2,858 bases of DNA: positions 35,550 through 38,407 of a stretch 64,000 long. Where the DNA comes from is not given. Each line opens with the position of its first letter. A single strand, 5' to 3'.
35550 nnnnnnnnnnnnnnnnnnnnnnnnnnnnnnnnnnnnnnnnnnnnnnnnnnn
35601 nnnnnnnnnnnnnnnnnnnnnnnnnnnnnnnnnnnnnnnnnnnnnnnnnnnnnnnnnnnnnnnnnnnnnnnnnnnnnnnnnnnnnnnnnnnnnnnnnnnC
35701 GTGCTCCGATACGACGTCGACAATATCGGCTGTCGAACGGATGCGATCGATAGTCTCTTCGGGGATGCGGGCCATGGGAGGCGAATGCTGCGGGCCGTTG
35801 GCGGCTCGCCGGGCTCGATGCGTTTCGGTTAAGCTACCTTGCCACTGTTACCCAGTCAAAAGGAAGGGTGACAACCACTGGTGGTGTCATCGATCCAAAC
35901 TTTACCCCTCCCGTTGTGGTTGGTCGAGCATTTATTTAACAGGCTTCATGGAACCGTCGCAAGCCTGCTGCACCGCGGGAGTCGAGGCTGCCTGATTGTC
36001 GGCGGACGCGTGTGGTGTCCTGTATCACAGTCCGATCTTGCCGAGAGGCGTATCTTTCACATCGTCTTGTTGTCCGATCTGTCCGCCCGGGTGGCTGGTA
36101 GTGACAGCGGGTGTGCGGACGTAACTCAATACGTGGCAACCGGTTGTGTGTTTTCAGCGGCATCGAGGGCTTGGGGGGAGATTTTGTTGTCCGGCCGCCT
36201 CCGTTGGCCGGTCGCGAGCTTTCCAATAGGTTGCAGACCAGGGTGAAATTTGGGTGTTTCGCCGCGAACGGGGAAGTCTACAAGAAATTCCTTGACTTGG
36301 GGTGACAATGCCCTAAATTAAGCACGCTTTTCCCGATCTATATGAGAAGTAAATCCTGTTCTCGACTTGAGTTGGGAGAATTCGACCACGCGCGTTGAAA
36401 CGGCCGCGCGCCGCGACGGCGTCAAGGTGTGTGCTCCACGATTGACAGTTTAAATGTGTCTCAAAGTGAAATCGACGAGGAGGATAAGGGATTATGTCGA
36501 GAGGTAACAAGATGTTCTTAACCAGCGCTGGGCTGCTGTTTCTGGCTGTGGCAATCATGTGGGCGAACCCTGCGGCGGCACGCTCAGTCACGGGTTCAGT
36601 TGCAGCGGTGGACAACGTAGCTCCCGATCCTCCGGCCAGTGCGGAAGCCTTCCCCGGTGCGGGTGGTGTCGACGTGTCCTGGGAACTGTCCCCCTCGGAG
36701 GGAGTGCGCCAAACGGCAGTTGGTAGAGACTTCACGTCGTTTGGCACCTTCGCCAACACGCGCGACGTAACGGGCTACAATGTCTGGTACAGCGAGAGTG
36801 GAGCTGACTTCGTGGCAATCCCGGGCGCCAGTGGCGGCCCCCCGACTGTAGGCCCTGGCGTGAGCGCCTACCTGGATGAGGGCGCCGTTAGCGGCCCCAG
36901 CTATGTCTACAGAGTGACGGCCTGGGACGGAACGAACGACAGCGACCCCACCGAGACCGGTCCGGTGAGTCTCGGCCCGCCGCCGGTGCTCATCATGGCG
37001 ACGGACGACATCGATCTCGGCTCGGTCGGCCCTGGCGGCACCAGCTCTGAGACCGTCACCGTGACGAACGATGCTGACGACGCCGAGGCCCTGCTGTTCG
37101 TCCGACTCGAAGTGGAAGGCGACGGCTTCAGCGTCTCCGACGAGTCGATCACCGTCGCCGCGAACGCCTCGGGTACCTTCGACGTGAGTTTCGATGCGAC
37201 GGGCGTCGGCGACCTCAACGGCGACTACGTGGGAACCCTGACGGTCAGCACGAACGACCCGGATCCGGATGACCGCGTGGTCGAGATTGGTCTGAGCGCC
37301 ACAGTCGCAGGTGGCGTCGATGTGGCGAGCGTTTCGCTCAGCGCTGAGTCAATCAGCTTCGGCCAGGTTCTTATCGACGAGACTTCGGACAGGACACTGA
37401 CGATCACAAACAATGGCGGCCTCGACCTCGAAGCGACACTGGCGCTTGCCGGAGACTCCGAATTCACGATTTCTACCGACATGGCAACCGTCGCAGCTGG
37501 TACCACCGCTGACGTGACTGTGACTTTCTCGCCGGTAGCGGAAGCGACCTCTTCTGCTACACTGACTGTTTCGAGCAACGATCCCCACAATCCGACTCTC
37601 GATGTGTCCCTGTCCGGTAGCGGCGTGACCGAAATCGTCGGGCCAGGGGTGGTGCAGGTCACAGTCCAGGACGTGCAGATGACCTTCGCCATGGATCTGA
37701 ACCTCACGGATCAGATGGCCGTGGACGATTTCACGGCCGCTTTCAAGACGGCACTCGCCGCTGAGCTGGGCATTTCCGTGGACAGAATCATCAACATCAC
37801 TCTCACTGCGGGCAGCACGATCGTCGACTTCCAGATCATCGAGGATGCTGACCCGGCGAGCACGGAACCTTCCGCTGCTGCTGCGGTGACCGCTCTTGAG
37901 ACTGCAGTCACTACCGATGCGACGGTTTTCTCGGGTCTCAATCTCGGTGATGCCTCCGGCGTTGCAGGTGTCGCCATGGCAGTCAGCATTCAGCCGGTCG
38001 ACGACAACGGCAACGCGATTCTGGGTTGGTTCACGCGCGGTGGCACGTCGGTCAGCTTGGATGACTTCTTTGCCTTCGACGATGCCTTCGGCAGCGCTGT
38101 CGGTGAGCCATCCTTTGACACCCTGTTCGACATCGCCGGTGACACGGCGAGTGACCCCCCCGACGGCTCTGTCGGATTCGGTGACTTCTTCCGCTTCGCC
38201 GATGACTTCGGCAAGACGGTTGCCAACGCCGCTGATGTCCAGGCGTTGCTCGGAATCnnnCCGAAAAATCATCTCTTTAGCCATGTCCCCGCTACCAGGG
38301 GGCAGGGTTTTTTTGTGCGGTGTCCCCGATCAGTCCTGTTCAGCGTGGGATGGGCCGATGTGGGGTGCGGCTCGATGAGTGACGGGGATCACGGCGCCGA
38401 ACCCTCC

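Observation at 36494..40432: Three tandem secreted paralogs with a shared C-terminal module inserted between dnaG and rho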

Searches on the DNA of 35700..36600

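Call 54: search_rna_families(source=window, start=35700, end=36600, threshold=evalue, max_evalue=1)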
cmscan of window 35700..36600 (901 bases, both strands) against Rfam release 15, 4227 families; matches with E-value up to 1: 0.
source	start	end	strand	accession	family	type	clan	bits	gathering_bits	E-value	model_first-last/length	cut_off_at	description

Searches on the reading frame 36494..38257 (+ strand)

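Call 3: search_protein_families(library=pfam, proteins=[window:36494-38257:+], max_evalue=1)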
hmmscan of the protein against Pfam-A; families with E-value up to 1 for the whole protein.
window:36494-38257:+ (588 aa): 14 families
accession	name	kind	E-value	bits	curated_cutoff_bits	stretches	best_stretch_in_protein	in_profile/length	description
PF22544.2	HYDIN_VesB_CFA65-like_Ig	-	2.2e-20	73.2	25.5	2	280-375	3-99/100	HYDIN/CFA65/VesB-like, Ig-like domain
PF15780.11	ASH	-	6.6e-18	65.1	27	2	285-367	12-96/98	Abnormal spindle-like microcephaly-assoc'd, ASPM-SPD-2-Hydin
PF22073.2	Cep192_D4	-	1.3e-11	45.1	35.5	1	280-377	4-111/112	Cep192 domain 4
PF22067.2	Cep192_D3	-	4.5e-08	33.5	27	1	285-376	7-98/99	Cep192 domain 3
PF07610.17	DUF1573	-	2.4e-07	31.1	26.1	1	282-368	3-90/98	Protein of unknown function (DUF1573)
PF24770.2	Ig-CFAP74_2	-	2.9e-07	31.5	27.4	1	281-313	2-34/185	CFAP74 second Ig-like domain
PF24507.1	Ig_CFAP65_4th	-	5e-07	30.5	27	1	301-376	1-75/76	CFAP65, fourth Ig-like domain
PF24798.1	Ig-CFAP74_4th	-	5.3e-05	23.7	28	1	283-363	2-83/95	CFAP74 forth Ig-like domain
PF06280.18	fn3_5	-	0.0016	19.6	27.6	0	210-246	55-92/112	Fn3-like domain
PF07705.17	CARDB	-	0.023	15.3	22.7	1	290-364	13-85/101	CARDB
PF11614.14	FixG_C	-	0.047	14.3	25.6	0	301-351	36-89/119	IG-like fold at C-terminal of FixG, putative oxidoreductase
PF23398.1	FAZ1_cons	-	0.074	13.4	27.5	1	411-452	24-67/93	FAZ1, conserved domain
PF00630.25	Filamin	-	0.12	13.6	26.9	0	189-241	24-76/93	Filamin/ABP280 repeat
PF25248.1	Ig_CFAP65_8th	-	0.17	12.1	25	0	278-313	2-37/128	CFAP65, eight Ig-like domain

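Call 4: search_protein_families(library=ncbifam, proteins=[window:36494-38257:+], max_evalue=1)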
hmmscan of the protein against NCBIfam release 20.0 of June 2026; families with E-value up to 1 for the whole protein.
window:36494-38257:+ (588 aa): 3 families
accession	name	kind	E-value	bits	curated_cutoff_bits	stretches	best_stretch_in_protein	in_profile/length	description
NF012200.0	choice_anch_D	domain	1.9e-23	83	45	2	276-365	11-107/108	choice-of-anchor D domain-containing protein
NF041425.1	OS_HP2_seleno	subfamily_domain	0.012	15.9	100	1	286-375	5-95/98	OS_HP2 family (seleno)protein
NF041740.1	choice_anch_T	equivalog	0.073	12.2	70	1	178-235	41-102/259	choice-of-anchor T family protein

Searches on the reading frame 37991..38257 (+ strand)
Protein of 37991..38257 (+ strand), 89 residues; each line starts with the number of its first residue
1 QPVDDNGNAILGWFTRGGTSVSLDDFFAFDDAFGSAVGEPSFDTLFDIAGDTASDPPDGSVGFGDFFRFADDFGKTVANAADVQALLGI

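Call 8: search_solved_structures(query=window:37991-38257:+, max_evalue=10, show_alignments=3)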
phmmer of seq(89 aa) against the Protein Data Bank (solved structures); distinct sequences matched with E-value up to 10: 0.
